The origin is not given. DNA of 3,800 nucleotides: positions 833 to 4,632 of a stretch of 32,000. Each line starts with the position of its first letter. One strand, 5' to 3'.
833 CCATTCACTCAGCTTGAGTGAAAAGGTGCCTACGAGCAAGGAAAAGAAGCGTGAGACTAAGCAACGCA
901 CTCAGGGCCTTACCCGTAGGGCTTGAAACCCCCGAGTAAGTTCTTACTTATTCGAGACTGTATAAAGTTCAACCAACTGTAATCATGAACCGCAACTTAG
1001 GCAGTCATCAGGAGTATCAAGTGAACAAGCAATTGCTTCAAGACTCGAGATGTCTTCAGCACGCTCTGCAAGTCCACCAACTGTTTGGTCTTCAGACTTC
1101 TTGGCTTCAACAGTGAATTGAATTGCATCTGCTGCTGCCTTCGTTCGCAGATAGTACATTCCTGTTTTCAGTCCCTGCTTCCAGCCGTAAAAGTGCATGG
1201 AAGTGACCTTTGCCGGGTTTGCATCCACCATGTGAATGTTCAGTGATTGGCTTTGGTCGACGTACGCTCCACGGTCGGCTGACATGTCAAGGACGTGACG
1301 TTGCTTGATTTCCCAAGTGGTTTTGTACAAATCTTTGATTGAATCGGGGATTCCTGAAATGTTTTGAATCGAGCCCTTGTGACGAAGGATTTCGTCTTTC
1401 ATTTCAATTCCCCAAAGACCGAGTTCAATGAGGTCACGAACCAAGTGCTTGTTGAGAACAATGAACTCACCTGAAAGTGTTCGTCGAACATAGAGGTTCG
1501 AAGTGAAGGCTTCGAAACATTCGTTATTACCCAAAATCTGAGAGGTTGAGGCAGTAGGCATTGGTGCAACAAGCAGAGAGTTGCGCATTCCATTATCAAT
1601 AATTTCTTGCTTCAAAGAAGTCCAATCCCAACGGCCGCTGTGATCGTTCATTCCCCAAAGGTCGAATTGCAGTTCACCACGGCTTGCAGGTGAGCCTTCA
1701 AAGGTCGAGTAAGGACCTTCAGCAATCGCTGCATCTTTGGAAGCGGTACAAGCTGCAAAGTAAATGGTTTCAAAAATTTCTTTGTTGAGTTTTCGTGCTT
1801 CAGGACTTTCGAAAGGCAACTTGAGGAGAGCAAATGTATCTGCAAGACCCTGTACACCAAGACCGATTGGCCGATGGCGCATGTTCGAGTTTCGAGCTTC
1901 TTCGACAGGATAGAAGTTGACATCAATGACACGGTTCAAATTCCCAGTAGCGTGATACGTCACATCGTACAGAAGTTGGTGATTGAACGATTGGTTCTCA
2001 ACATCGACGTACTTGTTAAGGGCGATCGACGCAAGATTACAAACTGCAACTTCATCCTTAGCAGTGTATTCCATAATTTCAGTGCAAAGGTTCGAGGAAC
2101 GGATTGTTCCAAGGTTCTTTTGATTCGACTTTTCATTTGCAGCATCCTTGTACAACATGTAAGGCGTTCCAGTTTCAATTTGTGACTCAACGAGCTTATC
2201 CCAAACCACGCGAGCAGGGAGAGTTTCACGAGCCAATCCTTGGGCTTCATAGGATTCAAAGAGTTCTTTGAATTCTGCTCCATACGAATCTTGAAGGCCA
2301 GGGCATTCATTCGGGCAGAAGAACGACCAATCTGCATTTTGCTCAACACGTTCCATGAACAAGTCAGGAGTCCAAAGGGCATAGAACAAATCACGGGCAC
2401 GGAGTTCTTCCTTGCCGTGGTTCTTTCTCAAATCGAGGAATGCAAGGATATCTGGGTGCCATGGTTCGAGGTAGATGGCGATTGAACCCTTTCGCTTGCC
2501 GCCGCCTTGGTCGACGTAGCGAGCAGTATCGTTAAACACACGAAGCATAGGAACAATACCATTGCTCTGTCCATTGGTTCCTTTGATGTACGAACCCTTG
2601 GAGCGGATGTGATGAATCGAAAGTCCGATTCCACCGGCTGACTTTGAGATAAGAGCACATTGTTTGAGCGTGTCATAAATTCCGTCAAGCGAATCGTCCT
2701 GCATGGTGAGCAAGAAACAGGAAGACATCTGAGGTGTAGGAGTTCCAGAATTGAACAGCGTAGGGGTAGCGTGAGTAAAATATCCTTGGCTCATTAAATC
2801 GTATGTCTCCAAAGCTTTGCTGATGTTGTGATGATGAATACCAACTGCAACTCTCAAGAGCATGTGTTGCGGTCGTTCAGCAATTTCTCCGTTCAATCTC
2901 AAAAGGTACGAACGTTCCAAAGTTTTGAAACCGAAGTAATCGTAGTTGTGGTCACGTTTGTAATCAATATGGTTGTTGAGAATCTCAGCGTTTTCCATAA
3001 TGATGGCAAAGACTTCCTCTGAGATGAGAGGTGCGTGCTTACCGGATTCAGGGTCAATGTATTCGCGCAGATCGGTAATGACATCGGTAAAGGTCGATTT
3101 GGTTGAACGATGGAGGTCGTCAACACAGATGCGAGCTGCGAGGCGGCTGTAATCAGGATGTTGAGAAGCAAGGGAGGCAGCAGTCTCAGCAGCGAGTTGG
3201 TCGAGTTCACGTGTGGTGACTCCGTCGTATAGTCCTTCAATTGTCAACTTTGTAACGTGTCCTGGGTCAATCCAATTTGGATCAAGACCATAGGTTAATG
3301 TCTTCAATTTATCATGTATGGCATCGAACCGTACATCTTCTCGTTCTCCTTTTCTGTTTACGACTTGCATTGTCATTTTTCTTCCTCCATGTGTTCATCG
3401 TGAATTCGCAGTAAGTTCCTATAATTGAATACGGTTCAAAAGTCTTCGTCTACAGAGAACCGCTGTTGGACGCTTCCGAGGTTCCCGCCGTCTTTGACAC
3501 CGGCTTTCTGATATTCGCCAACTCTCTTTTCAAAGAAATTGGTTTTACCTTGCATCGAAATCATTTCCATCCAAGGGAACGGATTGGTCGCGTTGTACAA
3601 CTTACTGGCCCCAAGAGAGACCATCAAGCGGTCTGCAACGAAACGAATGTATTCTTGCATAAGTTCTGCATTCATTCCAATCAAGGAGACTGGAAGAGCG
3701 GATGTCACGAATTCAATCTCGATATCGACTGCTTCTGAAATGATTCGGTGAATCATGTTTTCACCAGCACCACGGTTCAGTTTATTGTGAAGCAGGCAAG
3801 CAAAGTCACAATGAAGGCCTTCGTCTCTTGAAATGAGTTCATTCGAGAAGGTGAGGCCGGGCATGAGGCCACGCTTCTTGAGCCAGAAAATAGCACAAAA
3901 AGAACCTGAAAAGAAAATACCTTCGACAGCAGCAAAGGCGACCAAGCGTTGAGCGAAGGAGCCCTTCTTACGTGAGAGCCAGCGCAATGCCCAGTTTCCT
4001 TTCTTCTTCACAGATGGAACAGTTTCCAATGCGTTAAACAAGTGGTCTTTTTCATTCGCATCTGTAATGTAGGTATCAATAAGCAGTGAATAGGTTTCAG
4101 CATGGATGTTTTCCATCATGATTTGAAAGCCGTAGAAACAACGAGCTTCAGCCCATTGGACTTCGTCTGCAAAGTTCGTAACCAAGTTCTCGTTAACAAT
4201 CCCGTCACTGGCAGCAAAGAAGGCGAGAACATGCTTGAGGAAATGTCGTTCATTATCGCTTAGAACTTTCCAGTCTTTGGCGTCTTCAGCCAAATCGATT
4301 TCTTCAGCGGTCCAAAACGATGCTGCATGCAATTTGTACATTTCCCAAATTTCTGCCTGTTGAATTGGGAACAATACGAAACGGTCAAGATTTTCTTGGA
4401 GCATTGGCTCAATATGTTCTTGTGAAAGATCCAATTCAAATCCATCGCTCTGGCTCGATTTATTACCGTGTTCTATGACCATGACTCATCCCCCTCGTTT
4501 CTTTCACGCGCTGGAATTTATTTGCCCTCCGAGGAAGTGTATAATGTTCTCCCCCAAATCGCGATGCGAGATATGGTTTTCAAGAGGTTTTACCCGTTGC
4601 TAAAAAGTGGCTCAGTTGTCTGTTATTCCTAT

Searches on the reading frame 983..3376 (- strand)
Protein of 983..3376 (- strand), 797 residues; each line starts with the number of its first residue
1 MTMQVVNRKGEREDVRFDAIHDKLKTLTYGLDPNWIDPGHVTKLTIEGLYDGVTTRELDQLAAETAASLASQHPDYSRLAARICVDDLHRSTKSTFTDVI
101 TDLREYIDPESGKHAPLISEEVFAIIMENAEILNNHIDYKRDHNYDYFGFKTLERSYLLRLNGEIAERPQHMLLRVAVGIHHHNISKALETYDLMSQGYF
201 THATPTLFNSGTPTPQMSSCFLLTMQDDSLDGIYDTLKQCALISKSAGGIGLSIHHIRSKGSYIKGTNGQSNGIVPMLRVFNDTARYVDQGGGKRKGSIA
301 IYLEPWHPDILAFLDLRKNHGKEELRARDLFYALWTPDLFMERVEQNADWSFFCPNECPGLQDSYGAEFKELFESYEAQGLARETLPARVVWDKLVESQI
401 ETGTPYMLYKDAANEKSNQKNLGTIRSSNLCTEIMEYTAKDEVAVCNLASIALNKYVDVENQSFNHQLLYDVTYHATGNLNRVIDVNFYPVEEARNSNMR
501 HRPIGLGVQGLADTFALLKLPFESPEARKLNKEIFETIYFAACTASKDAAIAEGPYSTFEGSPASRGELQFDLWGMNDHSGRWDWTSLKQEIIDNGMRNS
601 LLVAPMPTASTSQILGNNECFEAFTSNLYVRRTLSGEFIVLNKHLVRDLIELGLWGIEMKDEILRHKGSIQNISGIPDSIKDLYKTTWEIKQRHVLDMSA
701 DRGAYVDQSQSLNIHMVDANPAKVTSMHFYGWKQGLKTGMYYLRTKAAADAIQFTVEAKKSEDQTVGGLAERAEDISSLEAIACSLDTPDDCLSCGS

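Call 18: search_protein_families(library=pfam, proteins=[window:983-3376:-], max_evalue=0.001)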
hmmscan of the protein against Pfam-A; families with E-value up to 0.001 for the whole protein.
window:983-3376:- (797 aa): 3 families
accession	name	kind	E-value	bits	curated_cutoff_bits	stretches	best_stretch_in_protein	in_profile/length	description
PF02867.20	Ribonuc_red_lgC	-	3e-210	699.7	23.9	1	218-742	1-523/523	Ribonucleotide reductase, barrel domain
PF00317.26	Ribonuc_red_lgN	-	6.3e-23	81.1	28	1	144-214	2-76/77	Ribonucleotide reductase, all-alpha domain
PF03477.21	ATP-cone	-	9.4e-06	26.5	25.8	1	3-90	1-87/88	ATP cone domain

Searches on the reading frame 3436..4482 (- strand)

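Call 18: search_protein_families(library=pfam, proteins=[window:3436-4482:-], max_evalue=0.001)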
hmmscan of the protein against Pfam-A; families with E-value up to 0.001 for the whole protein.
window:3436-4482:- (348 aa): 1 family
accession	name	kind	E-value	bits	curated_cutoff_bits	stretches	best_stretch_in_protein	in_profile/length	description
PF00268.27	Ribonuc_red_sm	-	3e-112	375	33.6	1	34-301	1-281/281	Ribonucleotide reductase, small chain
